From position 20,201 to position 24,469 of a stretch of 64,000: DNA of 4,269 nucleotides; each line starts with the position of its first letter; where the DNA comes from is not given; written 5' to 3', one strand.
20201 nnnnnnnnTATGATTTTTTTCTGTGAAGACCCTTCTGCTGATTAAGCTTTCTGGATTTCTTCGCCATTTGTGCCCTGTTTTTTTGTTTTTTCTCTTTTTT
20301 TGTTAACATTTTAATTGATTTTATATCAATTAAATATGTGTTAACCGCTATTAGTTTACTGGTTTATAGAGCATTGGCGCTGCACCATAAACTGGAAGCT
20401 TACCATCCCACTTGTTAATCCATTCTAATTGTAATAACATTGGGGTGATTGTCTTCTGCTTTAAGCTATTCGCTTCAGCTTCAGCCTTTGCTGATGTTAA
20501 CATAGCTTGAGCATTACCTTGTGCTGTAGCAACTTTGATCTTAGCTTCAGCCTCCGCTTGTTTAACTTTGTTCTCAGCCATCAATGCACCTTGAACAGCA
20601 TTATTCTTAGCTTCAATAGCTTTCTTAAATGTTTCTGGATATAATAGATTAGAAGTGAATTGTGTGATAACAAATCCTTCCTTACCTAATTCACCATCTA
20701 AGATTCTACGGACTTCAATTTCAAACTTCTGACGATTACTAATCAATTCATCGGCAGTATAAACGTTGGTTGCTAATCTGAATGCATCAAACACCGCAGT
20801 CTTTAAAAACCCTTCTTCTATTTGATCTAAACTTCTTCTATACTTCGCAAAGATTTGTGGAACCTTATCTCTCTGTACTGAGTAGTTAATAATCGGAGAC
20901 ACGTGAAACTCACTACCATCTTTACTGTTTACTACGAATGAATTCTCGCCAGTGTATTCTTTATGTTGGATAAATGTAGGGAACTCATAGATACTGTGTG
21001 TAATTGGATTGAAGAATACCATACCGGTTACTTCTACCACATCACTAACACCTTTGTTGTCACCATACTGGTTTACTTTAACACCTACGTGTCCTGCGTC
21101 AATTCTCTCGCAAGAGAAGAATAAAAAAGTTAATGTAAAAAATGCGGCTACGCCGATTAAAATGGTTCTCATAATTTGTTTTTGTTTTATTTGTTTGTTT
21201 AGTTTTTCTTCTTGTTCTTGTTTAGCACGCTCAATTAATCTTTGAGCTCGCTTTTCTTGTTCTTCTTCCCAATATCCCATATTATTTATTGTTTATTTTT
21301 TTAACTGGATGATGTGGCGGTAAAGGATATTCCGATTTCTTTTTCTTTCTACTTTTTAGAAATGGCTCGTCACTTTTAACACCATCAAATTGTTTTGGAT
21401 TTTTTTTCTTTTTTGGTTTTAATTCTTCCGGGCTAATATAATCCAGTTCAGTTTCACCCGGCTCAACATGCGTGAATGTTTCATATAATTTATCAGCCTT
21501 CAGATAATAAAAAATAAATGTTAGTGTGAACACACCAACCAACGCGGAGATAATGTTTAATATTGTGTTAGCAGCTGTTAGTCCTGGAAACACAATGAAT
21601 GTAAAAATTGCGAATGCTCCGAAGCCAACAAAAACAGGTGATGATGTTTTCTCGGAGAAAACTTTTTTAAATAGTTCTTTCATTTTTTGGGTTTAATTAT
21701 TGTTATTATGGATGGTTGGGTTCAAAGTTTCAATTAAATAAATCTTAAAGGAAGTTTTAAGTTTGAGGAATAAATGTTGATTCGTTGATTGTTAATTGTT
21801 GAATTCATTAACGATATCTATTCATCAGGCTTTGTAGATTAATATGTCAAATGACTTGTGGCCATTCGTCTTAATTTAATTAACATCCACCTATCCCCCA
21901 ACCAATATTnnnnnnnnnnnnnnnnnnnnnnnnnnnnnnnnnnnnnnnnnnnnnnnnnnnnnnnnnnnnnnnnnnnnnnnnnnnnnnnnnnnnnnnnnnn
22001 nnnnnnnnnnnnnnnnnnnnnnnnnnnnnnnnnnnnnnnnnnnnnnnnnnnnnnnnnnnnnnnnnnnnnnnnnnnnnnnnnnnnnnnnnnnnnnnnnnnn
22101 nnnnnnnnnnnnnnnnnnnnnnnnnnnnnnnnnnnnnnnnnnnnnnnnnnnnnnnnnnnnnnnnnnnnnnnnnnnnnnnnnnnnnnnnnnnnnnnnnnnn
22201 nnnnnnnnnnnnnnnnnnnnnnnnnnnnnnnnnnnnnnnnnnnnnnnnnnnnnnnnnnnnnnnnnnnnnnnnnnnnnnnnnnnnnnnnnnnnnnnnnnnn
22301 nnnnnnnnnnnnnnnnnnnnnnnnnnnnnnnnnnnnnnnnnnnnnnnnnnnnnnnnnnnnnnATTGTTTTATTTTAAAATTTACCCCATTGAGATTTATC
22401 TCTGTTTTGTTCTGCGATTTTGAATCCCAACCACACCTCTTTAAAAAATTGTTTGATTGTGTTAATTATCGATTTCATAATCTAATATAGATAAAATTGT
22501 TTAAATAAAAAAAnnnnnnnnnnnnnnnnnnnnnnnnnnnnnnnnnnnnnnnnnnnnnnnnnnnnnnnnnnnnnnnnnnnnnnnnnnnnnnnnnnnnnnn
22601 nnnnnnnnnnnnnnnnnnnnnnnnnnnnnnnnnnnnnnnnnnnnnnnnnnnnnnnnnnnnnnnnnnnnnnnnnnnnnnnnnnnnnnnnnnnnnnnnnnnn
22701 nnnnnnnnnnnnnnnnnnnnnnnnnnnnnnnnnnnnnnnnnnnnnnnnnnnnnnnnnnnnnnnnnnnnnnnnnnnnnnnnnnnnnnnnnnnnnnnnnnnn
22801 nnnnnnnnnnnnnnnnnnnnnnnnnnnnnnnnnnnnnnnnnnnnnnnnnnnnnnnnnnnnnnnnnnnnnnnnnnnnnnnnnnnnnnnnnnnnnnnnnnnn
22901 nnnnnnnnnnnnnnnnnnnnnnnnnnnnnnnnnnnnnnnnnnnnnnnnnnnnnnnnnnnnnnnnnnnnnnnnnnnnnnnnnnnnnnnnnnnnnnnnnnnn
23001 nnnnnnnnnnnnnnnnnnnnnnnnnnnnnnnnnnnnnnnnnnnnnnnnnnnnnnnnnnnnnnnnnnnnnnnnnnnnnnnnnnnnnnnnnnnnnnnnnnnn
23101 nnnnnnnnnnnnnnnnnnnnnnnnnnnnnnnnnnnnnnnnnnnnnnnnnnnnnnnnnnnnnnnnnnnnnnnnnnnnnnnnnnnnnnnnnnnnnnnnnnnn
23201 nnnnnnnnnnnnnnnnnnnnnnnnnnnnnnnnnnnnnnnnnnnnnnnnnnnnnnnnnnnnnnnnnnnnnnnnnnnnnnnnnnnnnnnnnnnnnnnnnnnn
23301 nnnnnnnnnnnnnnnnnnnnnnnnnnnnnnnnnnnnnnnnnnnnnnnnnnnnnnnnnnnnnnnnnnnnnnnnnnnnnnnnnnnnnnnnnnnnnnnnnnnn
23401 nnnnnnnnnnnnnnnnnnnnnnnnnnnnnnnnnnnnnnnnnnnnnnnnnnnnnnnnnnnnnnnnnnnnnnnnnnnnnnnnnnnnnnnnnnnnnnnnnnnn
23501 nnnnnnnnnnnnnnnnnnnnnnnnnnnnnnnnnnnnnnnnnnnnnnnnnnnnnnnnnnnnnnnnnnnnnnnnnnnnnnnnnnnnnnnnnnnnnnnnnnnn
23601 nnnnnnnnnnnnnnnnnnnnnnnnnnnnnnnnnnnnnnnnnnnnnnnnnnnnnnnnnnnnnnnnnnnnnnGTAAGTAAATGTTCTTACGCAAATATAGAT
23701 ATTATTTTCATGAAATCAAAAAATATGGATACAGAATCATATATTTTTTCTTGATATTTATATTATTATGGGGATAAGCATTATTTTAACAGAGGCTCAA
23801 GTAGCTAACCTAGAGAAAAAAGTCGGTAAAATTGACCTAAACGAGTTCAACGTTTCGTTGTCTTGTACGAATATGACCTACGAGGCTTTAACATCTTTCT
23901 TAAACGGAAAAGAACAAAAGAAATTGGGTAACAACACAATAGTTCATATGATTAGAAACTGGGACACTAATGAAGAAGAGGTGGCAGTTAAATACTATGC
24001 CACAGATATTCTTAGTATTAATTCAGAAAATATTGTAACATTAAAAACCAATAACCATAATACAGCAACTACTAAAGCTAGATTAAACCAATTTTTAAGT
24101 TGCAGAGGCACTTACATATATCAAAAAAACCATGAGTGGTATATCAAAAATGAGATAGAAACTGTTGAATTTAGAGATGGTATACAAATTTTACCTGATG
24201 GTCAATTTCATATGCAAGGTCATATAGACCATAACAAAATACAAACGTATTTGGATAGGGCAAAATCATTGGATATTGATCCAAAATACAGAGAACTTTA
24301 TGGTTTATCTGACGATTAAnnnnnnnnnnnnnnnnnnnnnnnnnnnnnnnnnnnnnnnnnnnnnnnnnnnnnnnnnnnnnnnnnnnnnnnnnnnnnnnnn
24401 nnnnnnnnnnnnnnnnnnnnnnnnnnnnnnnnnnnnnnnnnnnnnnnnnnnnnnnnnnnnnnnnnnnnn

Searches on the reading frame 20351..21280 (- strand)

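Call 10: search_protein_families(library=phrogs, proteins=[window:20351-21280:-], max_evalue=0.00001)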
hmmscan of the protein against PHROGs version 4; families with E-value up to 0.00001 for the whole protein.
window:20351-21280:- (309 aa): 3 families
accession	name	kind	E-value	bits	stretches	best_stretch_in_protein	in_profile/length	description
phrog_200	-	other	3.8e-66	224.7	1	23-298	70-345/379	lipoprotein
phrog_21428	-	unknown function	2.2e-08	34.9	1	37-84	2-48/63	-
phrog_38808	-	unknown function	1.3e-06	29.6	1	252-299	7-56/68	-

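Call 101: search_protein_families(library=pfam, proteins=[window:20351-21280:-], max_evalue=0.001)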
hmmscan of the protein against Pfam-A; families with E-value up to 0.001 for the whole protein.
window:20351-21280:- (309 aa): 1 family
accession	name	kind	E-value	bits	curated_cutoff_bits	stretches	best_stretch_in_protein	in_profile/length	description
PF01145.31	Band_7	-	9.6e-22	78.3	23.6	1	59-246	2-176/176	SPFH domain / Band 7 family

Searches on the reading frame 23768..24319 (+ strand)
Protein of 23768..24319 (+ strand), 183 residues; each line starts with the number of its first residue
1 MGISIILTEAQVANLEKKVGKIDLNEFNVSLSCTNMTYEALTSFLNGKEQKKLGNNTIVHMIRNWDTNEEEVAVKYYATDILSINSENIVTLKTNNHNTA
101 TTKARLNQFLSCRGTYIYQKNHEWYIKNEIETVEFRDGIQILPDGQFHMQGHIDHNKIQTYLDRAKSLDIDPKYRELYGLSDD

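Call 33: search_protein_families(library=pfam, proteins=[window:23768-24319:+], max_evalue=0.001)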
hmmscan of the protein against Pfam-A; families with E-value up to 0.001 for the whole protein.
window:23768-24319:+ (183 aa): 1 family
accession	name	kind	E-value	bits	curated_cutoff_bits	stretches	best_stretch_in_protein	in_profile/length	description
PF23790.1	Kyano_Gp96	-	1.5e-08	35.2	27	1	55-141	21-109/110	Kyanoviridae Gp96 protein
